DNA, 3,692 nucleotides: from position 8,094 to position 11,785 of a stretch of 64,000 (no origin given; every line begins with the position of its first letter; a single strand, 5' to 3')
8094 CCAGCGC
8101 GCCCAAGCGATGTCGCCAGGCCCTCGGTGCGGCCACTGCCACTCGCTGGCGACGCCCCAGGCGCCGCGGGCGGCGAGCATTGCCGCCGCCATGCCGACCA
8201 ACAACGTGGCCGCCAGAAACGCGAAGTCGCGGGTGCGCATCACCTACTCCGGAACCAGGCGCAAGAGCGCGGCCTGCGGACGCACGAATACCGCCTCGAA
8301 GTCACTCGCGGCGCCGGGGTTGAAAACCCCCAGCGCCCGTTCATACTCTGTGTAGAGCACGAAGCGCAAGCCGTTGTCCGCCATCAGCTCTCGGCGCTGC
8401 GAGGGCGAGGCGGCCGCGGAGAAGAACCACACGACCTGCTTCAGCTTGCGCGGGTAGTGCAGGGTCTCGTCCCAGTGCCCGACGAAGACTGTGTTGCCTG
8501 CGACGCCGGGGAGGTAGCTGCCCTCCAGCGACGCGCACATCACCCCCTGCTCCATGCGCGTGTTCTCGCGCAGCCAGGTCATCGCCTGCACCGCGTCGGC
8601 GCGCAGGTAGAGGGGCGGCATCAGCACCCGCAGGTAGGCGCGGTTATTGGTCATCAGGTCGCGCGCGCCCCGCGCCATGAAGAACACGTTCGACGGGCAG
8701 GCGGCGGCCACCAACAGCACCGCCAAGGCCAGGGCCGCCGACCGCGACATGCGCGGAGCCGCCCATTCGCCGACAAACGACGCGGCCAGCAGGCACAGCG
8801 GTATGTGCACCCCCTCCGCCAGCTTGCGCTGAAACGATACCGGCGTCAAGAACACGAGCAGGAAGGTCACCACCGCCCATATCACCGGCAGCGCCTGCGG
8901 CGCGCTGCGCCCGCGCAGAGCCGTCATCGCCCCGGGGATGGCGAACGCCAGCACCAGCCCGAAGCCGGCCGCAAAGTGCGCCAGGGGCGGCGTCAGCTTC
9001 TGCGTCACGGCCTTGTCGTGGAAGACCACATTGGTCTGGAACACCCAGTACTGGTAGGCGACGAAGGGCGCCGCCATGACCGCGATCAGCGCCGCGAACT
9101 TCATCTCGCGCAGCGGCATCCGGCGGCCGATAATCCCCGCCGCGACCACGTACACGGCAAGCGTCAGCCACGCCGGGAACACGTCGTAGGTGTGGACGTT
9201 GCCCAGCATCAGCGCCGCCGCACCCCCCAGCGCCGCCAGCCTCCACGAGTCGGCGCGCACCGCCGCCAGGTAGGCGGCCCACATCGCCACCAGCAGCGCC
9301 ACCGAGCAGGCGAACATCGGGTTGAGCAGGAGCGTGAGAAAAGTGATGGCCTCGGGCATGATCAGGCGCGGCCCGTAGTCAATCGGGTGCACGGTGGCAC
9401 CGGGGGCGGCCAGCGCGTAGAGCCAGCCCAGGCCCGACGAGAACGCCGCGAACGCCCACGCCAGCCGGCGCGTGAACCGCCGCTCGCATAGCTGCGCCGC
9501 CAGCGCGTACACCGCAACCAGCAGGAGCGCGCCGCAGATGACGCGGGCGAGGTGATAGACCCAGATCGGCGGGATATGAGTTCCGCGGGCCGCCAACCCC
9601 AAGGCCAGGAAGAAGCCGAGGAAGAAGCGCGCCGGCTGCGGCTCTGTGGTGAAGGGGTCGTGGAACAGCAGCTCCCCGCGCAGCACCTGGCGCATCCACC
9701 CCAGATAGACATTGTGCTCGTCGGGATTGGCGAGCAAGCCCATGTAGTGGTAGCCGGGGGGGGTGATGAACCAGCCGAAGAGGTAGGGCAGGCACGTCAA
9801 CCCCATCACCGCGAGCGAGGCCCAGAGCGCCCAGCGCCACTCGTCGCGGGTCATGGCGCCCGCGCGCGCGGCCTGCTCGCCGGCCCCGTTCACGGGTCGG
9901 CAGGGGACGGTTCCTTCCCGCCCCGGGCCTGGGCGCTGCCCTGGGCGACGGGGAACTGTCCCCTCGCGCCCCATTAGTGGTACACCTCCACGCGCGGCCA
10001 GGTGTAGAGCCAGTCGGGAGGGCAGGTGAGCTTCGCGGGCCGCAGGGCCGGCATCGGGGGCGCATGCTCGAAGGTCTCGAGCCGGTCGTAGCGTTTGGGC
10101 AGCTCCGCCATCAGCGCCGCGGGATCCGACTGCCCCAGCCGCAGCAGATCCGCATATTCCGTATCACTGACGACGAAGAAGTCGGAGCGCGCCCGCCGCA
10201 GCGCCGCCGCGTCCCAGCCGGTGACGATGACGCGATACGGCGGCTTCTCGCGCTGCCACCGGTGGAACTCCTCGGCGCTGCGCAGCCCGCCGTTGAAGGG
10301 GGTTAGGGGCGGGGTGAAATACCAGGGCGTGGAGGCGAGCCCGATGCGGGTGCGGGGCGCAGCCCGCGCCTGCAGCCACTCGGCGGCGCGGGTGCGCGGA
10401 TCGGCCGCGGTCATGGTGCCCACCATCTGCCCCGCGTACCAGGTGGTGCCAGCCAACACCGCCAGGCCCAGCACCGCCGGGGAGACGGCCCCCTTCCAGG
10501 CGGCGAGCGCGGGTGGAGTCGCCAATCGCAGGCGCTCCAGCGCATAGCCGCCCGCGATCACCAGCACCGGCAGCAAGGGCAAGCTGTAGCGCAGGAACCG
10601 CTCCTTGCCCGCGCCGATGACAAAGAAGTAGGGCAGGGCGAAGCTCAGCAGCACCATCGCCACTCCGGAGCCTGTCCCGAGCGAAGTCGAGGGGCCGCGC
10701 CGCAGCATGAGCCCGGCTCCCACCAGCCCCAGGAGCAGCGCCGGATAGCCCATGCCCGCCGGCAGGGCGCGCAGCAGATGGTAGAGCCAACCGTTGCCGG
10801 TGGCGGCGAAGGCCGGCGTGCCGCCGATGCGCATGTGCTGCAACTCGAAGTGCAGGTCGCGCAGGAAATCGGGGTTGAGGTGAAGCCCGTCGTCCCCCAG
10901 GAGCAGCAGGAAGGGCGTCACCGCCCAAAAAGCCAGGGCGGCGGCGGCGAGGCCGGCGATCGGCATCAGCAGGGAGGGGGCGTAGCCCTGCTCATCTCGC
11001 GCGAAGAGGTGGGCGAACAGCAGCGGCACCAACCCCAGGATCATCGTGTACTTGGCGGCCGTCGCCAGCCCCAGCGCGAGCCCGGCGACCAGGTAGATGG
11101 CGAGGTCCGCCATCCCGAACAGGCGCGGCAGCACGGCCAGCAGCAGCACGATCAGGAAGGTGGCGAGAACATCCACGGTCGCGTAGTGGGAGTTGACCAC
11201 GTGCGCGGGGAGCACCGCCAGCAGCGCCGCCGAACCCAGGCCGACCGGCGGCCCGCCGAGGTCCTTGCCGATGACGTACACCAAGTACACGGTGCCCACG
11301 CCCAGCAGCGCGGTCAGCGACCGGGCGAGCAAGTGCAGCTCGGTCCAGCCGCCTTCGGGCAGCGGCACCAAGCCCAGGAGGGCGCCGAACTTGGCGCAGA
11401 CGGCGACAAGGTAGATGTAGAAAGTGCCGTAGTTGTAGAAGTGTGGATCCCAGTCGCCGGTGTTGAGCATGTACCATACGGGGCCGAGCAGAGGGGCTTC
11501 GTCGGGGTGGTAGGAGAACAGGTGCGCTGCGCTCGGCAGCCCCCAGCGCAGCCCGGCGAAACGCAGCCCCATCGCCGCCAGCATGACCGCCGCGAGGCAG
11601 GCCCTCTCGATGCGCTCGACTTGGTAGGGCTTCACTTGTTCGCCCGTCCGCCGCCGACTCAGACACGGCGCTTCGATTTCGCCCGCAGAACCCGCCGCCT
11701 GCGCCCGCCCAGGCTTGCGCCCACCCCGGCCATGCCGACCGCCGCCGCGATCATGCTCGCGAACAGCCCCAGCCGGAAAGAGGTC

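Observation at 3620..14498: Eleven-kb envelope glycosylation island with four consecutive GT-C-like membrane proteins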

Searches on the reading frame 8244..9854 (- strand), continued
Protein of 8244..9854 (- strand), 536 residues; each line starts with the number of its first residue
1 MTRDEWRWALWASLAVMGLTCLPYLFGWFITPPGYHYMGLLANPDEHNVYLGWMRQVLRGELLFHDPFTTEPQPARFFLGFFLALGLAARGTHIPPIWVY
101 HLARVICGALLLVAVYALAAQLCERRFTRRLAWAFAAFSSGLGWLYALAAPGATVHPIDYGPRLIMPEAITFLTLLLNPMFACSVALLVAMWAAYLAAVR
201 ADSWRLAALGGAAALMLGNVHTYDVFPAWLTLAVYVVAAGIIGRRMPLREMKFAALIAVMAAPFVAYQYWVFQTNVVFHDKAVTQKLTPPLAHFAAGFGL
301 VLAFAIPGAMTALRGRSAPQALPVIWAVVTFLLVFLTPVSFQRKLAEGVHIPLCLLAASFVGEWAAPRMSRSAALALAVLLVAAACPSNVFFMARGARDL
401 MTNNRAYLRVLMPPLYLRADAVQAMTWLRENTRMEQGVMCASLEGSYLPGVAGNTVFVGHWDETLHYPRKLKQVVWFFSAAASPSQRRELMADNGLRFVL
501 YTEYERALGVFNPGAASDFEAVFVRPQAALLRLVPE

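Call 68: search_protein_families(library=ncbifam, proteins=[L090:8818-9552:+, L090:9542-10726:+], max_evalue=0.001)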
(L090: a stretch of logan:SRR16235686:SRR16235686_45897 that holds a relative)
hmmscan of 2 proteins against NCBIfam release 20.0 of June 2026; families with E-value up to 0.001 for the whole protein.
L090:8818-9552:+ (244 aa): 14 families
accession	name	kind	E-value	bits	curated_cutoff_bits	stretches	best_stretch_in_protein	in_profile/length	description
NF007986.1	PRK10714.1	equivalog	1.1e-11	44.4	529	1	6-219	8-212/316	undecaprenyl-phosphate 4-deoxy-4-formamido-L-arabinose transferase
NF047588.1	GlcsyltransPgfSStrep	equivalog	1.4e-11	44.2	500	1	6-176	3-167/308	glycosyltransferase PgfS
NF041391.1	DPhHxTase_Halo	equivalog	4.8e-10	38.8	375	1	12-213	3-187/213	dolichyl-phosphate hexose transferase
TIGR03111.1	glyc2_xrt_Gpos1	hypoth_equivalog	4.4e-08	32.3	363.95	1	6-121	51-165/439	TIGR03111 family XrtG-associated glycosyltransferase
TIGR04182.1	glyco_TIGR04182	equivalog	4.8e-08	32.7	325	1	6-217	2-201/293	S-layer glycoprotein N-glycosyltransferase AglJ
NF010496.0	PRK13915.1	equivalog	2.4e-07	30.1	262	1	3-105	30-134/307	glucosyl-3-phosphoglycerate synthase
NF058614.1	PPMAGASynPpgS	equivalog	3.3e-07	30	370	1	8-207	4-194/226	polyprenyl-phospho-N-acetylgalactosaminyl synthase PpgS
TIGR03937.1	PgaC_IcaA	equivalog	4.9e-07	29.1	422.3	1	3-98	44-136/407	poly-beta-1,6-N-acetyl-D-glucosamine synthase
NF047683.1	TeichurnBiosyTuaG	equivalog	1e-05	25.4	400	1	2-115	4-114/252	teichuronic acid biosynthesis protein TuaG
NF038302.1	EPS_HpsE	equivalog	1e-05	24.7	300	1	6-100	3-99/307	hormogonium polysaccharide biosynthesis glycosyltransferase HpsE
TIGR04283.1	glyco_like_mftF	equivalog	2e-05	24.3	182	1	6-115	1-100/221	TIGR04283 family arsenosugar biosynthesis glycosyltransferase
NF041394.1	GtaseAglG_Halo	equivalog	6e-05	22.4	440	1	9-125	6-120/304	glucosyl-dolichyl phosphate glucuronosyltransferase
NF038299.1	EPS_HpsN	equivalog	0.0002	20.4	425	1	5-136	2-131/317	hormogonium polysaccharide biosynthesis glycosyltransferase HpsN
NF050050.1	ProtGlycPglI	equivalog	0.00059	19.3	500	1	6-121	4-117/306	GalNAc(5)-diNAcBac-PP-undecaprenol beta-1,3-glucosyltransferase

L090:9542-10726:+ (395 aa): 2 families
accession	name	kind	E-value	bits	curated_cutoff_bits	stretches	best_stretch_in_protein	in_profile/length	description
TIGR00947.1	2A73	equivalog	8.1e-22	77.8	366.4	1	5-360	21-369/425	IctB family putative bicarbonate transporter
TIGR03097.1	PEP_O_lig_1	hypoth_equivalog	5.8e-11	41.9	188.1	1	179-353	167-345/408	putative O-glycosylation ligase, exosortase A system-associated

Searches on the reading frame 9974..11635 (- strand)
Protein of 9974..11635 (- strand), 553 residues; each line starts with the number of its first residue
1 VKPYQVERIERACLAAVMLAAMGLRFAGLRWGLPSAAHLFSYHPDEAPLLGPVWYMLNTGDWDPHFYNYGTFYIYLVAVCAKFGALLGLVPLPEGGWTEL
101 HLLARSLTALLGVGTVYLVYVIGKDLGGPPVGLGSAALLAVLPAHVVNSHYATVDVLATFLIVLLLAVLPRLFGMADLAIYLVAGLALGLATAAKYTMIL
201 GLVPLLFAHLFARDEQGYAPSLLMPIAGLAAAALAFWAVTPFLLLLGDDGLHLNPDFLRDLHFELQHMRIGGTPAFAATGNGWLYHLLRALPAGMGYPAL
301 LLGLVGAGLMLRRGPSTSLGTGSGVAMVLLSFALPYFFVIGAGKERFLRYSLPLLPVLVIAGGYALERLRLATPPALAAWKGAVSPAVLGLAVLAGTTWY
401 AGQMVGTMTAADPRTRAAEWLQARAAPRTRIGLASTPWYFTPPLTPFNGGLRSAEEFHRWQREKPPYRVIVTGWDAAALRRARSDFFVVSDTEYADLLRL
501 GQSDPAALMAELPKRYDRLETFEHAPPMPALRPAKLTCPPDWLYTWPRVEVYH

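Call 4: search_protein_families(library=pfam, proteins=[window:9974-11635:-], max_evalue=0.01)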
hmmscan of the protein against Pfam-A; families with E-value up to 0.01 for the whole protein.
window:9974-11635:- (553 aa): 2 families
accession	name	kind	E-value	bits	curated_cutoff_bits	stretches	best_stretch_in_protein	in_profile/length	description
PF02366.24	PMT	-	2.8e-09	37.3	22.7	1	102-210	83-197/245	Dolichyl-phosphate-mannose-protein mannosyltransferase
PF13231.12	PMT_2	-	9.5e-09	36.1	26.1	1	105-243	25-158/160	Dolichyl-phosphate-mannose-protein mannosyltransferase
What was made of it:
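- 9974..11635 (-): PMT/GT39-like GT-C with a loop-1 HPDE motif and a C-terminal soluble region, 553 aa. Pfam PMT 37.3 bits and PMT_2 36.1 bits, both above cutoff (call 4).
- On PMT / PMT_2 (GT39-like) for 9974-11635: 37.3 and 36.1 bits (call 4).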

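Call 5: search_protein_families(library=ncbifam, proteins=[window:9974-11635:-], max_evalue=0.01)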
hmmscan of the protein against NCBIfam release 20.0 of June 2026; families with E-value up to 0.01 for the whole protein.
window:9974-11635:- (553 aa): 2 families
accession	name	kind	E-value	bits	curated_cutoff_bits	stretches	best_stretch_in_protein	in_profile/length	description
TIGR04154.1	archaeo_STT3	subfamily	0.00013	20.5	450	1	68-161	68-158/831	oligosaccharyl transferase, archaeosortase A system-associated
TIGR03663.1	TIGR03663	subfamily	0.0027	16.8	126.25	1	101-208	70-174/435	flippase activity-associated protein Agl23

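Call 6: find_encoding_contigs(protein=window:9974-11635:-, flank=10000, max_places=6)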
Protein window:9974-11635:- (553 aa): 5 contigs read that carry it; 4 places shown.
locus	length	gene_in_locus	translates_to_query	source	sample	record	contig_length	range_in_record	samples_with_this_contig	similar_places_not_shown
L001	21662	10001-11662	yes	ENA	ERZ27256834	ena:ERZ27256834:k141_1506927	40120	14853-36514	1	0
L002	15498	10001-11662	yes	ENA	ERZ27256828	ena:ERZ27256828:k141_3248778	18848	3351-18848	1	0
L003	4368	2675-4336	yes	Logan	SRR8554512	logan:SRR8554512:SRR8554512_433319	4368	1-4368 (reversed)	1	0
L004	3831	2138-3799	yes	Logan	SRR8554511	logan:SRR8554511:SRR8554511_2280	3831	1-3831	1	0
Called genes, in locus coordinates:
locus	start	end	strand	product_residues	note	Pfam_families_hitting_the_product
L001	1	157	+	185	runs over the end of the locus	PF01327:Pep_deformylase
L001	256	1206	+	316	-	PF00551:Formyl_trans_N, PF02911:Formyl_trans_C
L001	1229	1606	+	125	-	-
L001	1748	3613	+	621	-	PF00111:Fer2, PF17650:RACo_linker, PF17651:Raco_middle, PF14574:RACo_C_ter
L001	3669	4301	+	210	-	PF02607:B12-binding_2, PF02310:B12-binding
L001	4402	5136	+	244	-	PF04298:Zn_peptidase_2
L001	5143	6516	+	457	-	PF01029:NusB, PF22458:RsmF-B_ferredox, PF01189:Methyltr_RsmB-F, PF13847:Methyltransf_31 (weak)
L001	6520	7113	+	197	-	PF10502:Peptidase_S26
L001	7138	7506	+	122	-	-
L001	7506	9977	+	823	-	PF09586:YfhO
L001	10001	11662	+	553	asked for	PF02366:PMT, PF13231:PMT_2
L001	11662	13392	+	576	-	-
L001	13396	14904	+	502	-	-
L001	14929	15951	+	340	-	PF13439:Glyco_transf_4, PF13579:Glyco_trans_4_4, PF00534:Glycos_transf_1, PF13692:Glyco_trans_1_4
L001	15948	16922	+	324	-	PF00535:Glycos_transf_2, PF13641:Glyco_tranf_2_3, PF13632:Glyco_trans_2_3 (weak)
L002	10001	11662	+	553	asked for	PF02366:PMT, PF13231:PMT_2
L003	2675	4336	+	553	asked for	PF02366:PMT, PF13231:PMT_2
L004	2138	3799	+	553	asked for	PF02366:PMT, PF13231:PMT_2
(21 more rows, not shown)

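Call 28: search_solved_structures(query=window:9974-11635:-, max_evalue=1)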
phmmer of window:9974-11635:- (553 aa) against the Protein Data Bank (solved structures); distinct sequences matched with E-value up to 1: 3.
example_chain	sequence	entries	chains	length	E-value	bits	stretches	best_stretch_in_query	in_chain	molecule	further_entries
3vov_A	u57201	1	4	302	0.0023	20.1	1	409-484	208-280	Glucokinase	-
1o1x_A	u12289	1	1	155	0.4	12.7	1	173-252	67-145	ribose-5-phosphate isomerase RpiB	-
1f2r_I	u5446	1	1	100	0.77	11.8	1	199-256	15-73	INHIBITOR OF CASPASE-ACTIVATED DNASE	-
